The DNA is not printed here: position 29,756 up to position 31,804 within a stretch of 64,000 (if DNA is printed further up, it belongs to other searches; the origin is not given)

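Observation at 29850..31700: Lower-GC insertion carrying a sulfatase/LTA-synthase-like membrane enzyme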

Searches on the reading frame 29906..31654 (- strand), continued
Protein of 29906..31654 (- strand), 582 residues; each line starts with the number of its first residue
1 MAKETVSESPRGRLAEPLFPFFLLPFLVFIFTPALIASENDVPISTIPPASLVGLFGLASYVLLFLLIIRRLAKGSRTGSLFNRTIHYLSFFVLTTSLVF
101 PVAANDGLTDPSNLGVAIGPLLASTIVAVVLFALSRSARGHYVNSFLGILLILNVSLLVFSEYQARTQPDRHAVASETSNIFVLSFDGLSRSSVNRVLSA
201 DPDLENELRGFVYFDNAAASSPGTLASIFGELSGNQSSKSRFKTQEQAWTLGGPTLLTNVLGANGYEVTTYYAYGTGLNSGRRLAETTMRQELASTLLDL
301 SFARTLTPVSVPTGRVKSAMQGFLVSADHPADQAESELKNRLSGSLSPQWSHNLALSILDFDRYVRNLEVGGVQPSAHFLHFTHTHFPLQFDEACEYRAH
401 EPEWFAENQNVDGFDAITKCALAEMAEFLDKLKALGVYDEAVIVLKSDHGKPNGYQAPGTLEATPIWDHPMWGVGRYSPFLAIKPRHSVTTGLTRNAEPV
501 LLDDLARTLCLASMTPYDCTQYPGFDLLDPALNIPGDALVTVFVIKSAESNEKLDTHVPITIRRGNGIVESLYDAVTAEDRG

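Call 54: search_protein_families(library=pfam, proteins=[P0023, P0024, P0026, P0027, L101:3645-5792:+], max_evalue=0.001)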
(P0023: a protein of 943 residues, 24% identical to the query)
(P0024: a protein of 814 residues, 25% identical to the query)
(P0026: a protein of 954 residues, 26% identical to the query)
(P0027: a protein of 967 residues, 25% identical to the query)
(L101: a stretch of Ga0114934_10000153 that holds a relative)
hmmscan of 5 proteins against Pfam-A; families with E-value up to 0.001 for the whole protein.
P0023 (943 aa): 2 families
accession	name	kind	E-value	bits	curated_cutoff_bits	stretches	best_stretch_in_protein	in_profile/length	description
PF00884.28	Sulfatase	-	1.2e-12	48.2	25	1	418-750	2-300/301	Sulfatase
PF07691.17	PA14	-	0.0009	19.5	24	0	75-168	38-141/147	PA14 domain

P0024 (814 aa): 1 family
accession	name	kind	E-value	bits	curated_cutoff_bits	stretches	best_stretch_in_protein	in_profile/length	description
PF00884.28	Sulfatase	-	1.1e-12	48.3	25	1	405-735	1-300/301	Sulfatase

P0026 (954 aa): 1 family
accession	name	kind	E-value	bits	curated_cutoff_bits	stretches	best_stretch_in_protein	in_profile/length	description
PF00884.28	Sulfatase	-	5.1e-11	42.9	25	1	439-761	1-300/301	Sulfatase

P0027 (967 aa): 2 families
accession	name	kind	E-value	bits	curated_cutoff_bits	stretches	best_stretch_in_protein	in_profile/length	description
PF00884.28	Sulfatase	-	8.9e-11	42.1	25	1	446-774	2-300/301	Sulfatase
PF07691.17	PA14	-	0.00022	21.5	24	1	89-196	22-139/147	PA14 domain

L101:3645-5792:+ (716 aa): 1 family
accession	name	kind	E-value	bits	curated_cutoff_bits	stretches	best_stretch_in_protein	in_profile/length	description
PF00884.28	Sulfatase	-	1.2e-05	25.2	25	1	188-470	1-269/301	Sulfatase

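Call 71: find_encoding_contigs(protein=P0002, flank=5000, max_places=3)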
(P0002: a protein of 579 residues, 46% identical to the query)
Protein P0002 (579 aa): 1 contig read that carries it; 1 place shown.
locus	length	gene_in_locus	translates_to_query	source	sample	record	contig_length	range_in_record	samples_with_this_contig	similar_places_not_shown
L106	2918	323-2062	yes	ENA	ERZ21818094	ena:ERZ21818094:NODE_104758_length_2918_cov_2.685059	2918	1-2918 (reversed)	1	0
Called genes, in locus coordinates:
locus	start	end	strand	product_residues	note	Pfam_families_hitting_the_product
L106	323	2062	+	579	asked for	PF00884:Sulfatase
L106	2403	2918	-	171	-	?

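Call 72: find_encoding_contigs(protein=P0003, flank=5000, max_places=3)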
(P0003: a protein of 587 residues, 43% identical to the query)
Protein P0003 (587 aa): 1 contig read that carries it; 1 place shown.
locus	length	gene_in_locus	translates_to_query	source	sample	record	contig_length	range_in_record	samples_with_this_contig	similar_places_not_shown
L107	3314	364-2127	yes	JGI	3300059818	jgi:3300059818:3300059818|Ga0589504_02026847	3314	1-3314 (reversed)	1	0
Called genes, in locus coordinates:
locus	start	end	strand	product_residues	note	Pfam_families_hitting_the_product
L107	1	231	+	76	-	?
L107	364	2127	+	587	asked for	PF00884:Sulfatase (weak)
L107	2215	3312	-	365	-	?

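Call 83: search_protein_families(library=pfam, proteins=[L107:1-228:+, L107:2215-3312:-, L106:2403-2909:-], max_evalue=0.01)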
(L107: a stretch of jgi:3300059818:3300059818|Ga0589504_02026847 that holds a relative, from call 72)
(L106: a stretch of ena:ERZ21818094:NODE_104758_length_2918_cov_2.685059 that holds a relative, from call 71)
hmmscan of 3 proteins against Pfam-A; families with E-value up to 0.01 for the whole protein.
L107:1-228:+ (76 aa): 0 families

L107:2215-3312:- (365 aa): 1 family
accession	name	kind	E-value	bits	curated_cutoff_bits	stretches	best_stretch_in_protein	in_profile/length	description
PF01425.27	Amidase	-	2.5e-73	248.1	27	1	3-343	81-445/445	Amidase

L106:2403-2909:- (168 aa): 0 families

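Call 87: search_protein_representatives(alignment_id=A1)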
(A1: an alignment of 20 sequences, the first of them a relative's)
Query: 20 sequences, 581 profile positions. Proteins with E-value up to 0.001 (for the whole library): 4251; up to 1e-10: 1600; up to 1e-30: 254. The best 150 are listed.
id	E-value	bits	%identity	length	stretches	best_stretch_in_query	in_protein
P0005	5.2e-238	807.9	-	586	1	7-578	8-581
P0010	1.8e-236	802.8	-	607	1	10-580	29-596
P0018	2.1e-235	799.3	-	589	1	4-579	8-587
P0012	3.6e-235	798.5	-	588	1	6-579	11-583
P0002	3.9e-235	798.4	-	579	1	6-576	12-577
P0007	2.3e-233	792.6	-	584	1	6-578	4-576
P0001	7.7e-223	757.8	-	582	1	9-578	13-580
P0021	4.4e-221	752.0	-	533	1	42-575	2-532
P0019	6.9e-221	751.4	-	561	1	24-578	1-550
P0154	8.9e-197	671.8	-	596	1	5-576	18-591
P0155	1.8e-191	654.3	-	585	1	13-577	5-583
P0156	1.7e-186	637.8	-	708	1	15-577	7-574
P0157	7.2e-186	635.8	-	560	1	23-575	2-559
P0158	2.3e-183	627.5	-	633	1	7-577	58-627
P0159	1.8e-178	611.4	-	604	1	10-575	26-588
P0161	3.6e-175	600.4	-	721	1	14-576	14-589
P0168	4.9e-151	520.7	-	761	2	141-577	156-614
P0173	7.4e-143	493.7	-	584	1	16-577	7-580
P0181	1.6e-131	456.3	-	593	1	8-573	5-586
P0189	6.4e-127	441.1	-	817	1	11-573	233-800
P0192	1.9e-124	433.0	-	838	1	18-578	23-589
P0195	2.8e-122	425.8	-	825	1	17-575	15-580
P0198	3.6e-121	422.2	-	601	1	12-572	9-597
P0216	1.6e-116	406.8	-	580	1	11-572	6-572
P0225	2.5e-113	396.3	-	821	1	14-573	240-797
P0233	4.9e-111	388.7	-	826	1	11-572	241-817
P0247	1.7e-102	360.5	-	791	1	19-576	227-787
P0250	5.2e-100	352.3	-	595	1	12-573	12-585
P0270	3.9e-86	306.5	-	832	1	18-565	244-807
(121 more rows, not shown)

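Call 88: list_cluster_members(proteins=[P0154, P0155, P0156, P0161, P0173, P0181, P0189, P0192, P0198, P0216])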
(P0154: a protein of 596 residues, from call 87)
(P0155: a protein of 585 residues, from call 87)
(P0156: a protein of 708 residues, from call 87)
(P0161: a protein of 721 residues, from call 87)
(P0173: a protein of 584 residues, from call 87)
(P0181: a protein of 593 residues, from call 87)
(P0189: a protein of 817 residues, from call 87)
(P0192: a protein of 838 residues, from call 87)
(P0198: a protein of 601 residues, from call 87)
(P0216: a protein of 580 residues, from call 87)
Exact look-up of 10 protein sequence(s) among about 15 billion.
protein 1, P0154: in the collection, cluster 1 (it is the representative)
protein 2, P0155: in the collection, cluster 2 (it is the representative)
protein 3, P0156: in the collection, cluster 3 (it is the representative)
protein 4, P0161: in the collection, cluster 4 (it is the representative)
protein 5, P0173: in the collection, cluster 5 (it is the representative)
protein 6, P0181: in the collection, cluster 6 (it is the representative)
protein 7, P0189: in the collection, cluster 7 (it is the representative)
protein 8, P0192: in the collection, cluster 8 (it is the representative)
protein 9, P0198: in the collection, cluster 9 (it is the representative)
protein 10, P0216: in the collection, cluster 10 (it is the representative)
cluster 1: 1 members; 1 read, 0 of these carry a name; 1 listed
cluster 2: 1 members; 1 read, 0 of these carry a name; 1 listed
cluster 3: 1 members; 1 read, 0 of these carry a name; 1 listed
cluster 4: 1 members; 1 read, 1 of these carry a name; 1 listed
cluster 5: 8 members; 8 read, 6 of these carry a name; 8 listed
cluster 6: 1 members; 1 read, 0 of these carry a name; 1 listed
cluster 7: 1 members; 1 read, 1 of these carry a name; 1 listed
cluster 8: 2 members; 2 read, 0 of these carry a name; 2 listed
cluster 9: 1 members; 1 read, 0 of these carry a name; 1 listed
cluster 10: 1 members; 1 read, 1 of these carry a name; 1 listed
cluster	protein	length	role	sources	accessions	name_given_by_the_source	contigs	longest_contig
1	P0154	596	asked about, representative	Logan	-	-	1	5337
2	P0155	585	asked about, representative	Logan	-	-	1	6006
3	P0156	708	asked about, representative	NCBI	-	-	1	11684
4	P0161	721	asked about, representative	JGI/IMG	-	hypothetical protein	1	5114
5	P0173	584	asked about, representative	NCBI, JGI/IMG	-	hypothetical protein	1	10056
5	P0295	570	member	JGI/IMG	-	hypothetical protein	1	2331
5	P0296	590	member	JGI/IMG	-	hypothetical protein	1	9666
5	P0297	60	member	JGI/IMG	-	hypothetical protein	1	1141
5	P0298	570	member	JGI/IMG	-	hypothetical protein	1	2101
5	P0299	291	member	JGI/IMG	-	hypothetical protein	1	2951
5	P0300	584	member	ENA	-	-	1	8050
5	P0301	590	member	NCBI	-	-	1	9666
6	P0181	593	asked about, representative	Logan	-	-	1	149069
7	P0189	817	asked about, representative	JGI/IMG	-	YidC/Oxa1 family membrane protein insertase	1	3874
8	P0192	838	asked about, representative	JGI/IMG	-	-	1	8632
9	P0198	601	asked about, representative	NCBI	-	-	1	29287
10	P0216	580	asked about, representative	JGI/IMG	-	hypothetical protein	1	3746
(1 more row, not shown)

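Call 89: search_protein_families(library=ncbifam, proteins=[P0154, P0156, P0161, P0173, P0181, P0189, P0192, P0198, P0216, P0250], max_evalue=0.001)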
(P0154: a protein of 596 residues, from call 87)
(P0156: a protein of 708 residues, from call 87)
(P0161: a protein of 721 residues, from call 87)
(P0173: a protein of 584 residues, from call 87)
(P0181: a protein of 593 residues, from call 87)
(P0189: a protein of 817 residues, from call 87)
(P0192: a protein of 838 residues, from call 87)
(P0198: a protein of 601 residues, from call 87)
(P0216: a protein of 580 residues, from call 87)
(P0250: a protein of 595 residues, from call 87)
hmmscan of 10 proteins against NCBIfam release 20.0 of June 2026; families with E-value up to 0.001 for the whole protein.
P0154 (596 aa): 0 families

P0156 (708 aa): 0 families

P0161 (721 aa): 0 families

P0173 (584 aa): 0 families

P0181 (593 aa): 0 families

P0189 (817 aa): 13 families
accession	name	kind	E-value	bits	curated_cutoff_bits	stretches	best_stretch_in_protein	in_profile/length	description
TIGR03592.1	yidC_oxa1_cterm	subfamily_domain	4.1e-21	75.9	84.3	1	27-209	1-186/191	membrane protein insertase YidC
NF002355.0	PRK01318.2-2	equivalog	9.1e-17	60.7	891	1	7-211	376-592/602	membrane protein insertase YidC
NF002357.0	PRK01318.2-4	equivalog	3e-13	49.4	479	1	14-208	321-508/532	membrane protein insertase YidC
NF002168.0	PRK01001.1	equivalog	1.6e-12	46.6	670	1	7-201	555-763/795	membrane protein insertase YidC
NF002350.0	PRK01315.1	equivalog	4.7e-12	45.7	282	1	15-127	28-136/329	membrane protein insertase YidC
NF002354.0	PRK01318.2-1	equivalog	1.4e-11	43.6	1094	1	16-211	341-529/548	membrane protein insertase YidC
NF002353.0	PRK01318.1-4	equivalog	9.7e-10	37.7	365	1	14-221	363-582/596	membrane protein insertase YidC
NF002687.0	PRK02463.1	equivalog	1.4e-09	37.2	425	1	1-214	36-249/307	membrane protein insertase YidC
NF002352.0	PRK01318.1-3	equivalog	8e-09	35.1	447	1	8-208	352-544/562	membrane protein insertase YidC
NF002351.0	PRK01318.1-1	equivalog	9.8e-09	34.4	740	1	11-207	336-525/545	membrane protein insertase YidC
NF002734.0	PRK02654.1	equivalog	1.7e-07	30.5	324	1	17-121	16-118/384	membrane protein insertase YidC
NF001300.0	PRK00247.1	equivalog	7.5e-06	25.4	375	1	16-118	18-122/429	membrane protein insertase YidC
NF002899.0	PRK03449.1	equivalog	9.4e-06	25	276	1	27-120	31-119/359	membrane protein insertase YidC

P0192 (838 aa): 0 families

P0198 (601 aa): 0 families

P0216 (580 aa): 0 families

P0250 (595 aa): 0 families

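Call 90: search_protein_families(library=pfam, proteins=[P0189, P0225, P0233, P0247, P0270, P0156, P0161, P0192, P0195, P0168], max_evalue=0.001)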
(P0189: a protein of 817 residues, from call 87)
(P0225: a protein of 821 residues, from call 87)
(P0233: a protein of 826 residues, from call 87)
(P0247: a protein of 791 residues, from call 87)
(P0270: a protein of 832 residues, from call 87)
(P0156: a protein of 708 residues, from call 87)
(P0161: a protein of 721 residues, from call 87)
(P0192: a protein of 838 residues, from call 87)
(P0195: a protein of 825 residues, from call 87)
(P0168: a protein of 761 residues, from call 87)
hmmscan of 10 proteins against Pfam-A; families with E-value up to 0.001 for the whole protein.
P0189 (817 aa): 2 families
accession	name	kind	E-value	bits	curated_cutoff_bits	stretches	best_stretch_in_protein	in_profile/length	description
PF02096.25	60KD_IMP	-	2.3e-23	83.4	35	1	28-211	1-160/163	60Kd inner membrane protein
PF00884.28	Sulfatase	-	1.4e-05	25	25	1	429-736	32-296/301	Sulfatase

P0225 (821 aa): 1 family
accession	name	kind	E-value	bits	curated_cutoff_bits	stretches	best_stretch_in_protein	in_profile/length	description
PF02096.25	60KD_IMP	-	4.6e-17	62.9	35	1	26-209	1-161/163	60Kd inner membrane protein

P0233 (826 aa): 3 families
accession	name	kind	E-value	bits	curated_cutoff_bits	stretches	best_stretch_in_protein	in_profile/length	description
PF02096.25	60KD_IMP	-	6.1e-23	82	35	1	30-213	1-160/163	60Kd inner membrane protein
PF00884.28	Sulfatase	-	1.7e-08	34.6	25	1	428-749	19-295/301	Sulfatase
PF02995.22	DUF229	-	0.00031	20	25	1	640-711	291-362/496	Protein of unknown function (DUF229)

P0247 (791 aa): 2 families
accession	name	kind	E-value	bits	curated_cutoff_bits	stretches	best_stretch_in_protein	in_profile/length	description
PF02096.25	60KD_IMP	-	4.2e-13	50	35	1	22-204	1-159/163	60Kd inner membrane protein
PF00884.28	Sulfatase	-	0.00033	20.5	25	1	591-676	168-256/301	Sulfatase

P0270 (832 aa): 2 families
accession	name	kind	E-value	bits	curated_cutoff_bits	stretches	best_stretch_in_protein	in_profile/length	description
PF02096.25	60KD_IMP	-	8.5e-20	71.8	35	1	21-211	1-163/163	60Kd inner membrane protein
PF00884.28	Sulfatase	-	4.6e-07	29.9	25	1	592-704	142-259/301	Sulfatase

P0156 (708 aa): 1 family
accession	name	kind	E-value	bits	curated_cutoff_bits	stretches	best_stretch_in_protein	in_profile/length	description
PF00884.28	Sulfatase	-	1.7e-07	31.3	25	1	170-449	1-247/301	Sulfatase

P0161 (721 aa): 0 families

P0192 (838 aa): 2 families
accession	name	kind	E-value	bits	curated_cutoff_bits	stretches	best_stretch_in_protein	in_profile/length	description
PF22895.2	DUF7024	-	4.9e-06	26.9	24.4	1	714-829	34-143/145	Domain of unknown function (DUF7024)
PF00884.28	Sulfatase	-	7.7e-05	22.6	25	1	211-462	32-247/301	Sulfatase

P0195 (825 aa): 1 family
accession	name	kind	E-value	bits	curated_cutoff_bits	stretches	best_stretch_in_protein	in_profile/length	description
PF00884.28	Sulfatase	-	2.3e-10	40.7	25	1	188-520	7-300/301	Sulfatase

P0168 (761 aa): 0 families

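Call 92: find_encoding_contigs(protein=P0181, flank=8000, max_places=2)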
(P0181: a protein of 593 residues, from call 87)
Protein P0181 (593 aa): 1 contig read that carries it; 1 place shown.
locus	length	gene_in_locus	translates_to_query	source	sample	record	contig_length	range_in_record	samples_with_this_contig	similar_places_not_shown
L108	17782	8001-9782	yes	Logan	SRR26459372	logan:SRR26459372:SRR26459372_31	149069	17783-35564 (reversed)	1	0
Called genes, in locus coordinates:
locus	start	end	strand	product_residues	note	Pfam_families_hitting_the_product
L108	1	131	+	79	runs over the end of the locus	-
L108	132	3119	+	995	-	PF01326:PPDK_N, PF00391:PEP-utilizers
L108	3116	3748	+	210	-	PF07722:Peptidase_C26, PF00117:GATase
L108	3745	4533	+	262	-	PF00483:NTP_transferase, PF12804:NTP_transf_3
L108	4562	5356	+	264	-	PF13489:Methyltransf_23 (weak), PF13847:Methyltransf_31, PF08241:Methyltransf_11, PF08242:Methyltransf_12 (weak), PF13649:Methyltransf_25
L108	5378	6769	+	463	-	PF00551:Formyl_trans_N (weak)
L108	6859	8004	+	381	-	PF04464:Glyphos_transf (weak)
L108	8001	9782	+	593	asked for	PF00884:Sulfatase (faint)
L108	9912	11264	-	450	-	-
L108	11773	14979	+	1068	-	PF13191:AAA_16 (weak), PF24883:NPHP3_N (faint), PF25873:WHD_MalT, PF03704:BTAD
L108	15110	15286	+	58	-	-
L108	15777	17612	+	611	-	PF14312:FG-GAP_2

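Call 93: find_encoding_contigs(protein=P0198, flank=8000, max_places=2)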
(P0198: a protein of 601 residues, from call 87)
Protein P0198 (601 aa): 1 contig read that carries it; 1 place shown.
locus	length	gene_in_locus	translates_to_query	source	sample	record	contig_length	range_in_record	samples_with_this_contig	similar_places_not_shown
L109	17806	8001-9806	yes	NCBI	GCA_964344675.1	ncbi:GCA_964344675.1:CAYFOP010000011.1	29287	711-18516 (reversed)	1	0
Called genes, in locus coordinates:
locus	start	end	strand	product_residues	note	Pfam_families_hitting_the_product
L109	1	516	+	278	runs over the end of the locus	PF00119:ATP-synt_A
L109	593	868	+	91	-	PF00137:ATP-synt_C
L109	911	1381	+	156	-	PF00430:ATP-synt_B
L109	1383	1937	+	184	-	PF00213:OSCP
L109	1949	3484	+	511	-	-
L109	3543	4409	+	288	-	PF00231:ATP-synt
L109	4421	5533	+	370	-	-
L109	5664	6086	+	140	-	PF02823:ATP-synt_DE_N, PF00401:ATP-synt_DE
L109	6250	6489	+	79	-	-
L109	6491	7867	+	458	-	PF08242:Methyltransf_12 (faint)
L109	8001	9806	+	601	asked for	-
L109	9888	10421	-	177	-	PF06127:Mpo1-like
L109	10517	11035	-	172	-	PF07017:PagP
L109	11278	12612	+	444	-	PF00324:AA_permease, PF13520:AA_permease_2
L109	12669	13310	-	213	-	PF03232:COQ7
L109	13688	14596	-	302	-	PF05150:Legionella_OMP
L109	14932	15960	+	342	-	PF24827:AstE_AspA_cat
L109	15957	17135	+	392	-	PF07690:MFS_1, PF13347:MFS_2 (weak), PF07690:MFS_1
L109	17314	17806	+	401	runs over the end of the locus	?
